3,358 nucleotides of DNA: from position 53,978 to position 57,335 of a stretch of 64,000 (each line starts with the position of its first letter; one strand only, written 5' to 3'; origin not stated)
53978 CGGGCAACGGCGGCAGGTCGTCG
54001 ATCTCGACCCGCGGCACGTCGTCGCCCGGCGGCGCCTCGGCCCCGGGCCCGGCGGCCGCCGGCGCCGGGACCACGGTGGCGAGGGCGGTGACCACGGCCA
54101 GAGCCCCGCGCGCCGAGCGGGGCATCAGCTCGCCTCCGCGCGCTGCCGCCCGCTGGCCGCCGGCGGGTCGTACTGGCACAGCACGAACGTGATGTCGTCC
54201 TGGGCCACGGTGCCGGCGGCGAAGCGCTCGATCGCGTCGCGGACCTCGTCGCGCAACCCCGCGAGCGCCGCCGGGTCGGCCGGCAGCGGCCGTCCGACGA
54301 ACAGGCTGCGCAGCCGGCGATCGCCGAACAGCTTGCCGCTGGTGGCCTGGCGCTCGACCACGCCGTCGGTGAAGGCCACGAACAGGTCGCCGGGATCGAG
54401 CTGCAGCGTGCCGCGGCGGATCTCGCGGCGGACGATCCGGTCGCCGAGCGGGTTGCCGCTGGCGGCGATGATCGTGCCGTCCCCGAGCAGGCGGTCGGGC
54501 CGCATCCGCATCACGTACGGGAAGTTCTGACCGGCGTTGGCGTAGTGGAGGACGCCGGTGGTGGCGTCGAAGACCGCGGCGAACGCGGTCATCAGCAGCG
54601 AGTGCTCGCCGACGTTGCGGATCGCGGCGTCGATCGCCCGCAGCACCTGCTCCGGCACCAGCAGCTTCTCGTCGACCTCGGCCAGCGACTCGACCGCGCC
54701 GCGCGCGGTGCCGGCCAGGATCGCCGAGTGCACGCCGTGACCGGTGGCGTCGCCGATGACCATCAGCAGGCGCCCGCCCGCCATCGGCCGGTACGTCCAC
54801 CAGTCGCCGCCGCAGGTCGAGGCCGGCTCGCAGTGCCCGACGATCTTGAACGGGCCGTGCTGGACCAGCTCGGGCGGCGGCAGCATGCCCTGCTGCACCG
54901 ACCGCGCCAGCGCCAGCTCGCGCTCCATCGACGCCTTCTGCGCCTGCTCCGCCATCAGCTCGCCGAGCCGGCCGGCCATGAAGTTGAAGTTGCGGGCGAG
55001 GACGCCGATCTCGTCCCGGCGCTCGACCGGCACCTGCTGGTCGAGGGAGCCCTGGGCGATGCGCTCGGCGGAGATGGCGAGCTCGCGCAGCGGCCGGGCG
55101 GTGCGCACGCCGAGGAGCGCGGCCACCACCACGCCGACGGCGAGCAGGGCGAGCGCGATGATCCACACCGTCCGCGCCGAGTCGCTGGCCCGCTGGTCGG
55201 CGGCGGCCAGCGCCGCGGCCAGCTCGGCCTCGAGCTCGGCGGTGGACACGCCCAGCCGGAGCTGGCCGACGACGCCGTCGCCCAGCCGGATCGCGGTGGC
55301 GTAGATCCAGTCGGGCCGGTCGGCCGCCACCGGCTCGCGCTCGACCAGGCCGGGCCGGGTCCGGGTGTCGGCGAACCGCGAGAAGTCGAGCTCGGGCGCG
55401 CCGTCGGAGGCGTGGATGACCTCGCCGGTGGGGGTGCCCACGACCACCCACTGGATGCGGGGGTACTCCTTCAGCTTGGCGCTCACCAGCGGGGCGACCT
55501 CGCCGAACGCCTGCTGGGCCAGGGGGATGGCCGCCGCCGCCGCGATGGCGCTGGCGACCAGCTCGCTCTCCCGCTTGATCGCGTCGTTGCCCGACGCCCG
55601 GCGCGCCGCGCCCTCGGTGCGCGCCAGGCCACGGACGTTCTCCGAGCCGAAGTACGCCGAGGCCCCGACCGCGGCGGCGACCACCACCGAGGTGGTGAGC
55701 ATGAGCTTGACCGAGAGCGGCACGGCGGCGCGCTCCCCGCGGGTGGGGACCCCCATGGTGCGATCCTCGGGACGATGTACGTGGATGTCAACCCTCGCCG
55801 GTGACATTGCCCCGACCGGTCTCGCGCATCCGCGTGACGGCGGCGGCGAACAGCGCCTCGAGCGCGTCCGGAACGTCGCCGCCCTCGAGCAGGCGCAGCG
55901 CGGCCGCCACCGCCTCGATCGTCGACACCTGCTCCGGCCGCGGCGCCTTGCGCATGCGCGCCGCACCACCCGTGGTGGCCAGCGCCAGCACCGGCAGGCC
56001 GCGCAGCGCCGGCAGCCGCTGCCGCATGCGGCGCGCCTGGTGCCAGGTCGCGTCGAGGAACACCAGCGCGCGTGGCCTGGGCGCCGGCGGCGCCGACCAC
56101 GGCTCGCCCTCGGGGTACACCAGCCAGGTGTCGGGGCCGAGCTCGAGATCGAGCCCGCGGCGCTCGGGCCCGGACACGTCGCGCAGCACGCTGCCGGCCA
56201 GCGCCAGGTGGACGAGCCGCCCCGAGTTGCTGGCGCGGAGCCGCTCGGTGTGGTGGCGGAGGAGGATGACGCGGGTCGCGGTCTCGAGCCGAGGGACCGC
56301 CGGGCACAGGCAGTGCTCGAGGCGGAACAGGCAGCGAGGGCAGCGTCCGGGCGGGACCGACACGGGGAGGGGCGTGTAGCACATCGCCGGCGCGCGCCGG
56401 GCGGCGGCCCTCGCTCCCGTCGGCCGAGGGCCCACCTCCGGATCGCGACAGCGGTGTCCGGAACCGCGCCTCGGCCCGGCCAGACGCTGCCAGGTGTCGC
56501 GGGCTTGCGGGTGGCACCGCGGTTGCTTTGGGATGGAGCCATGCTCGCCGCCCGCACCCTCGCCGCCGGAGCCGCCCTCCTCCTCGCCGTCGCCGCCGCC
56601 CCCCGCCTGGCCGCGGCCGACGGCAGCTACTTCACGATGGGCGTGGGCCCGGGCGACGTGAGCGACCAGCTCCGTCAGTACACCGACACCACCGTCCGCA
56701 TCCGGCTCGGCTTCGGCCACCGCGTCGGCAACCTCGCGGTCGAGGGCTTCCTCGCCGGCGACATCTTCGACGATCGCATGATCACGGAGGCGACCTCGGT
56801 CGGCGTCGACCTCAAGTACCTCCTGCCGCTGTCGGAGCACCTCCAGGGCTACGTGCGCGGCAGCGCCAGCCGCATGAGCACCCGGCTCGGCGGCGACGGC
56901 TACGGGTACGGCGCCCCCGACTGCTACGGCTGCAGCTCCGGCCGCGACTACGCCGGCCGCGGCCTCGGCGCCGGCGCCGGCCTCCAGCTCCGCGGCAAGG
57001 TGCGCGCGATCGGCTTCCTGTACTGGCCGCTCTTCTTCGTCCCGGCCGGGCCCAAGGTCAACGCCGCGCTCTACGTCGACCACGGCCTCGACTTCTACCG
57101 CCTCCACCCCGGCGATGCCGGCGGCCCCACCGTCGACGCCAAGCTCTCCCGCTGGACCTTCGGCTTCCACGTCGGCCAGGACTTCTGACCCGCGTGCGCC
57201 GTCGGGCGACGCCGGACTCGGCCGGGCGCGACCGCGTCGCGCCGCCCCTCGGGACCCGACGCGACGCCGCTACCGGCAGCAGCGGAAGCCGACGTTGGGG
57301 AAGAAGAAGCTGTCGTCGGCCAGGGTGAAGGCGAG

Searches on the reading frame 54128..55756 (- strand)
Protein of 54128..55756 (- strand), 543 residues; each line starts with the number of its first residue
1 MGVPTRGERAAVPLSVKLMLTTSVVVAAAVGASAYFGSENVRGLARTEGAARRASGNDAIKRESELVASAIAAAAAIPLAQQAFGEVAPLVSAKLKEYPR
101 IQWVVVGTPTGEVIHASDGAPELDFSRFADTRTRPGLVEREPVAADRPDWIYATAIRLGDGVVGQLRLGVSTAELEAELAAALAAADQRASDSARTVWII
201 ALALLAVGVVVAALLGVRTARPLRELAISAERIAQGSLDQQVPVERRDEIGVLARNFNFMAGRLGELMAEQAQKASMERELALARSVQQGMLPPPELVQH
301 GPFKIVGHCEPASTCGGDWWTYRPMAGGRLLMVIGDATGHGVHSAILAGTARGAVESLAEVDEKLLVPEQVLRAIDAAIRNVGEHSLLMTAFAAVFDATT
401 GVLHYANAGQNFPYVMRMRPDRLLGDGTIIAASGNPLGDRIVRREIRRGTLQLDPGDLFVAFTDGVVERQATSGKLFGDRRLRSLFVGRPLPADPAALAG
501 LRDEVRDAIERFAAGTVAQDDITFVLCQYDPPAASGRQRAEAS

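Call 55: search_protein_families(library=pfam, proteins=[window:54128-55756:-], max_evalue=0.001)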
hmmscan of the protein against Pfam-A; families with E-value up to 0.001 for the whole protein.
seq(543 aa): 2 families
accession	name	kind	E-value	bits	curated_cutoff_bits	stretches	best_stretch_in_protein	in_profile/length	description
PF07228.17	SpoIIE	-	1.6e-34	120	25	1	327-528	2-190/192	Stage II sporulation protein E (SpoIIE)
PF00672.30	HAMP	-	3.3e-15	56.6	25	1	218-264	5-51/53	HAMP domain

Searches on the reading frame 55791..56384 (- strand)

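Call 55: search_protein_families(library=pfam, proteins=[window:55791-56384:-], max_evalue=0.001)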
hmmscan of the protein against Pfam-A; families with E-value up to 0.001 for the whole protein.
seq(198 aa): 1 family
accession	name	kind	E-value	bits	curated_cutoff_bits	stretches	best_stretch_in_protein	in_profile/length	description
PF03942.20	DTW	-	5.5e-34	118.1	33.7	1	14-186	3-194/195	DTW domain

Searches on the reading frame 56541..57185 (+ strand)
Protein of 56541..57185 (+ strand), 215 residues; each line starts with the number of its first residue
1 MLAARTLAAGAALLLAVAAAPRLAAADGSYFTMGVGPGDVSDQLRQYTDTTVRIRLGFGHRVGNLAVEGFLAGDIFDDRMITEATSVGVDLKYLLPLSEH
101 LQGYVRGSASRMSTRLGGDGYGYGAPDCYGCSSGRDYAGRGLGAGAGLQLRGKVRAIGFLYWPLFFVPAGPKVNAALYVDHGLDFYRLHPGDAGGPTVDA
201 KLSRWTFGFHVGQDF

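Call 55: search_protein_families(library=pfam, proteins=[window:56541-57185:+], max_evalue=0.001)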
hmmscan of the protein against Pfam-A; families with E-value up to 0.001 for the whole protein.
seq(215 aa): 1 family
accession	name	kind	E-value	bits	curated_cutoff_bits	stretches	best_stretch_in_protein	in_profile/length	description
PF13505.12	OMP_b-brl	-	3.9e-06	27.6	28.7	1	11-150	2-140/175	Outer membrane protein beta-barrel domain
